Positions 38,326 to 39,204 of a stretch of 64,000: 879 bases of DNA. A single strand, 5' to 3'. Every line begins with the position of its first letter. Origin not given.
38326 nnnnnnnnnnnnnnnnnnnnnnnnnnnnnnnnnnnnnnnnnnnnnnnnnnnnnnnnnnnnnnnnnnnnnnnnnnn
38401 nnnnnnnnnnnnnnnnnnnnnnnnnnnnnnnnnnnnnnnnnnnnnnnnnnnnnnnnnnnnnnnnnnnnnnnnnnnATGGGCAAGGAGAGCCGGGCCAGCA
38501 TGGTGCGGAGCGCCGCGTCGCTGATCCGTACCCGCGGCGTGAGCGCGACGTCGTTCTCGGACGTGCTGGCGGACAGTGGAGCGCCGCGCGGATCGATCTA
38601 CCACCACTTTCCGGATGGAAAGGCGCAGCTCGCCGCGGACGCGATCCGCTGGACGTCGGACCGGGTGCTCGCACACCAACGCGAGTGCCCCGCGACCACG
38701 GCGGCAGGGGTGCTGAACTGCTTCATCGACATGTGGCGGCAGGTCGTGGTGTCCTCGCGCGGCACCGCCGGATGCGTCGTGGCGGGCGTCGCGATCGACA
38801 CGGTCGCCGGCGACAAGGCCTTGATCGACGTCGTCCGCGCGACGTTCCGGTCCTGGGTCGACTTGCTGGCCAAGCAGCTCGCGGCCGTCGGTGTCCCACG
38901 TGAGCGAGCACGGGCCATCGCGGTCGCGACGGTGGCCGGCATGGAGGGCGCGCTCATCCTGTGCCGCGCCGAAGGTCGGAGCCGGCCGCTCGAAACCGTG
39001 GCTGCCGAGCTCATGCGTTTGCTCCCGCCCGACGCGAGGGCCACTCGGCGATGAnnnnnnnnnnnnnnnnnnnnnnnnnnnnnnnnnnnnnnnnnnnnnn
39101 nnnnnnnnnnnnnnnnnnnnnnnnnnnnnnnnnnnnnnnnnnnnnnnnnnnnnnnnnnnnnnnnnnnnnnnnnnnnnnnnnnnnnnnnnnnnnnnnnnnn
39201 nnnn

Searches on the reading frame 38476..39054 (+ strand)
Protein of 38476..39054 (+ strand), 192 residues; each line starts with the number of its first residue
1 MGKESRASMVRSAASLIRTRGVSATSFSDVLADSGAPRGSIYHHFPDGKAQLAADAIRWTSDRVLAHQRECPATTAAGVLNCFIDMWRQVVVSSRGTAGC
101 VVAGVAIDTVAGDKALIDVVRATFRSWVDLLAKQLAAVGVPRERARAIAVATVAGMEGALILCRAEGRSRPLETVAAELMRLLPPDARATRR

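Call 6: search_protein_families(library=pfam, proteins=[window:38476-39054:+], max_evalue=0.01)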
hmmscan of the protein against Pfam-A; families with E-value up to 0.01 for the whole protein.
window:38476-39054:+ (192 aa): 4 families
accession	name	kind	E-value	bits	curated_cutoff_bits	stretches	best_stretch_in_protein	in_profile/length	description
PF21993.1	TetR_C_13_2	-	1.2e-22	80.5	27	1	80-177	5-102/103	Transcriptional regulator LmrA/YxaF-like, C-terminal domain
PF00440.29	TetR_N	-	1.5e-08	34.8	24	1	12-54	4-45/47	Bacterial regulatory proteins, tetR family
PF16925.10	TetR_C_13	-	1.1e-05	26.2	27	1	80-177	5-107/109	Tetracyclin repressor-like, C-terminal domain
PF17940.6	TetR_C_31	-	0.0039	17.8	27.4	1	113-184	37-106/107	Tetracyclin repressor-like, C-terminal domain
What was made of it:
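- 38476..39054 (+): TetR-family regulator, 192 aa, intact. It has an N-terminal HTH and an LmrA/YxaF-like C-terminal domain. Its last 51 nt (39004-39054) are the source of the repeat. PF00440 E=1.5e-8 and PF21993 E=1.2e-22 (call 6).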

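Call 10: search_protein_families(library=ncbifam, proteins=[window:38476-39054:+], max_evalue=1)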
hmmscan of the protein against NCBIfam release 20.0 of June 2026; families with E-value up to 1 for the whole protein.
window:38476-39054:+ (192 aa): 13 families
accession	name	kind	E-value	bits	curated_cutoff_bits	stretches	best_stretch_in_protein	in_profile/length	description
NF041196.1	ScbR_bind_reg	equivalog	2.2e-11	44.3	150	1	5-185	7-187/191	ScbR family autoregulator-binding transcription factor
NF051457.1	acryl_TF_AcuR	equivalog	3.8e-08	32.8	247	1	3-183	16-203/204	acrylate utilization transcriptional regulator AcuR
NF007949.0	PRK10668.1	equivalog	7.8e-07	28.8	271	1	3-63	10-69/216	multidrug efflux transporter transcriptional repressor AcrR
NF050111.1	TransRegSACE7040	equivalog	5.6e-06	26.4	250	1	6-153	3-149/186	SACE_7040 family transcriptional regulator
NF058643.1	TranRegCurRPseudo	equivalog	6.8e-05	22.6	300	1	5-137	8-138/193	TetR family transcriptional repressor CurR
NF007430.0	PRK09975.1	equivalog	0.00018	20.7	274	1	5-55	12-61/220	acrEF/envCD operon transcriptional regulator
TIGR03384.1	betaine_BetI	equivalog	0.0016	18.2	201.3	1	4-59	8-62/189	choline-binding transcriptional repressor BetI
NF051852.1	efflux_TF_MtrR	exception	0.0082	16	280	1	5-47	11-53/205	multidrug efflux system transcriptional repressor MtrR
NF053731.1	TransRegFasRMycb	equivalog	0.025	14.4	330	1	4-76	11-82/199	HTH-type transcriptional activator FasR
NF047866.1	TF_DicD_YjdC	equivalog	0.042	14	240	1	6-70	3-66/191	division control transcriptional repressor DicD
NF008647.0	PRK11640.1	equivalog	0.045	13.9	267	1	6-70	3-66/191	transcriptional regulator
NF000040.3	Tn10_TetC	equivalog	0.047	13.9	425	1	5-54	14-63/197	tetracyline resistance-associated transcriptional repressor TetC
NF001978.0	PRK00767.1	equivalog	0.11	12.3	118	1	6-59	11-63/197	transcriptional regulator BetI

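Call 12: find_related_loci(query=window:38476-39054:+, collection=genome_contigs, flank=3000)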
Query window:38476-39054:+ (192 aa) in genome_contigs; peptide patterns used: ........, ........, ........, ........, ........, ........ (x = any residue, [..] = any of these).
599 stretches matched a pattern (row limit reached: there are more); 387 encode a relative of the query (tblastn E <= 1e-3); the best 80 are kept; 80 distinct loci.
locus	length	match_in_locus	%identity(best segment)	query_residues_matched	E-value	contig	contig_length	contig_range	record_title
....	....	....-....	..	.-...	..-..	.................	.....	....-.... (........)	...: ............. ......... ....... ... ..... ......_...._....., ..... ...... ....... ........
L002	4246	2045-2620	80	1-192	2e-96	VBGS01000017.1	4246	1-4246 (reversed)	MAG: Chloroflexi bacterium isolate CF_84 14_0927_12_20cm_scaffold_25153, whole genome shotgun sequence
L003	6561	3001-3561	80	1-187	1e-95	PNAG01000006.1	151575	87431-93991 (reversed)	MAG: Candidatus Dormiibacterota bacterium isolate palsa_840 73.20110800_P1D.25_contig_1532, whole genome shotgun sequenc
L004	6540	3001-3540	82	4-183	1e-93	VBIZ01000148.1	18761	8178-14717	MAG: Chloroflexi bacterium isolate CF_143 14_0927_12_20cm_scaffold_5552, whole genome shotgun sequence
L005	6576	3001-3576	78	1-192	2e-92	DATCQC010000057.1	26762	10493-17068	MAG TPA_asm: Candidatus Limnocylindria bacterium isolate SMAG_U7243 k141_52940, whole genome shotgun sequence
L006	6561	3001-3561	80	1-187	5e-87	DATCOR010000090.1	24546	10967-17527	MAG TPA_asm: Candidatus Limnocylindria bacterium isolate SMAG_U7206 k141_107113, whole genome shotgun sequence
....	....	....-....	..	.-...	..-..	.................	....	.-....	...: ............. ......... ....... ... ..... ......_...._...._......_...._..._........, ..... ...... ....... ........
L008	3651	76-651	71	1-192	3e-84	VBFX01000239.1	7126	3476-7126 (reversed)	MAG: Chloroflexi bacterium isolate CF_63 14_1009_02_40cm_scaffold_18325, whole genome shotgun sequence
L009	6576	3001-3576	71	1-192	2e-84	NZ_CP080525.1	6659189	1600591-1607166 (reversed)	Mesorhizobium sp. AR07 chromosome, complete genome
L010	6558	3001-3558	73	1-186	5e-84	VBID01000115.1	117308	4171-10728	MAG: Chloroflexi bacterium isolate CF_121 14_0927_12_40cm_scaffold_49, whole genome shotgun sequence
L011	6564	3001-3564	72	4-192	7e-84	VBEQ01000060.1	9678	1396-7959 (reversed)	MAG: Chloroflexi bacterium isolate CF_30 14_1009_05_30cm_scaffold_23913, whole genome shotgun sequence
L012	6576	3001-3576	70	1-192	2e-83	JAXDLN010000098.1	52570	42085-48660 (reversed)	MAG: Chloroflexota bacterium isolate BP_619 scaffold_694097, whole genome shotgun sequence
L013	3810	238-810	71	1-192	9e-82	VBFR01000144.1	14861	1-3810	MAG: Chloroflexi bacterium isolate CF_57 14_0929_12_20cm_scaffold_24533, whole genome shotgun sequence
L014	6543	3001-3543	71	1-181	3e-81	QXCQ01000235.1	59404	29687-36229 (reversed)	Nakamurella silvestris strain DSM 102309 scaffold171, whole genome shotgun sequence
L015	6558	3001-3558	70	1-186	5e-81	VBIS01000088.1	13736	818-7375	MAG: Chloroflexota bacterium isolate CF_136 14_1009_13_30cm_scaffold_2886_e:356, whole genome shotgun sequence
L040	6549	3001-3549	51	1-183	4e-56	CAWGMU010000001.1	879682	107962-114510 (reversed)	MAG: uncultured Acidimicrobiaceae bacterium isolate MFD01138.bin.2.28 genome assembly, contig: contig_32124, whole genom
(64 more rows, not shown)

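Call 19: search_solved_structures(query=window:38476-39054:+, max_evalue=0.001)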
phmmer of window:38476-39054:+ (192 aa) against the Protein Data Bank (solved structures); distinct sequences matched with E-value up to 0.001: 26.
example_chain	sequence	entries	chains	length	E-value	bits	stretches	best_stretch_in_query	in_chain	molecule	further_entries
1sgm_A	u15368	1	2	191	2e-17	66.8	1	4-179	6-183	Putative HTH-type transcriptional regulator yxaF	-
3qbm_A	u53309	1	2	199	2.4e-15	60.1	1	2-180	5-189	TetR transcriptional regulator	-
3dpj_A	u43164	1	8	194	4.4e-08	36.4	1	4-179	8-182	Transcription regulator, TetR family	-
2g7s_A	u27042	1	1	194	7.7e-07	32.4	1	8-175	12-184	transcriptional regulator, TetR family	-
3on4_A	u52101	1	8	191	2.3e-06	30.9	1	9-175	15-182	Transcriptional regulator, TetR family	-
2hyt_A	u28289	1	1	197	2.4e-06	30.8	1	3-55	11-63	TetR-family transcriptional regulator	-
8v90_A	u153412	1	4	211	8.3e-06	29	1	3-90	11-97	HTH-type transcriptional regulator TtgR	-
3eup_A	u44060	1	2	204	3.6e-05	27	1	5-167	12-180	Transcriptional regulator, TetR family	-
2ibd_A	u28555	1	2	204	4.5e-05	26.6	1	6-74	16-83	Possible transcriptional regulator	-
5xaz_A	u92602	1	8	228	6.4e-05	26.1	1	4-174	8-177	Gamma-butyrolactone receptor protein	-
4w97_A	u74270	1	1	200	8e-05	25.8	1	6-76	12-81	HTH-type transcriptional repressor KstR2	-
4w1u_A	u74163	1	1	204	8.3e-05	25.8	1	6-76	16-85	HTH-type transcriptional repressor KstR2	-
7k1a_A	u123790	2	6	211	8.8e-05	25.7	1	3-67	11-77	HTH-type transcriptional regulator TtgR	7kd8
5xay_A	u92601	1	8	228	9.1e-05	25.7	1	4-164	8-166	Gamma-butyrolactone receptor protein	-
2uxh_A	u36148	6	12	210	0.0001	25.5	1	3-66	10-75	HTH-TYPE TRANSCRIPTIONAL REGULATOR TTGR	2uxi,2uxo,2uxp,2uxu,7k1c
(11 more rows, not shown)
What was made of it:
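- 38476..39054 (+): Nearest solved structure is YxaF 1sgm, E=2e-17 (call 19).
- On TetR-family transcriptional repressor with its own operator: Full-length match to YxaF 1sgm and to 3qbm (call 19).
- Closest known: Bacillus subtilis YxaF/LmrA. Same: YxaF is the nearest solved structure by sequence (E=2e-17, call 19).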
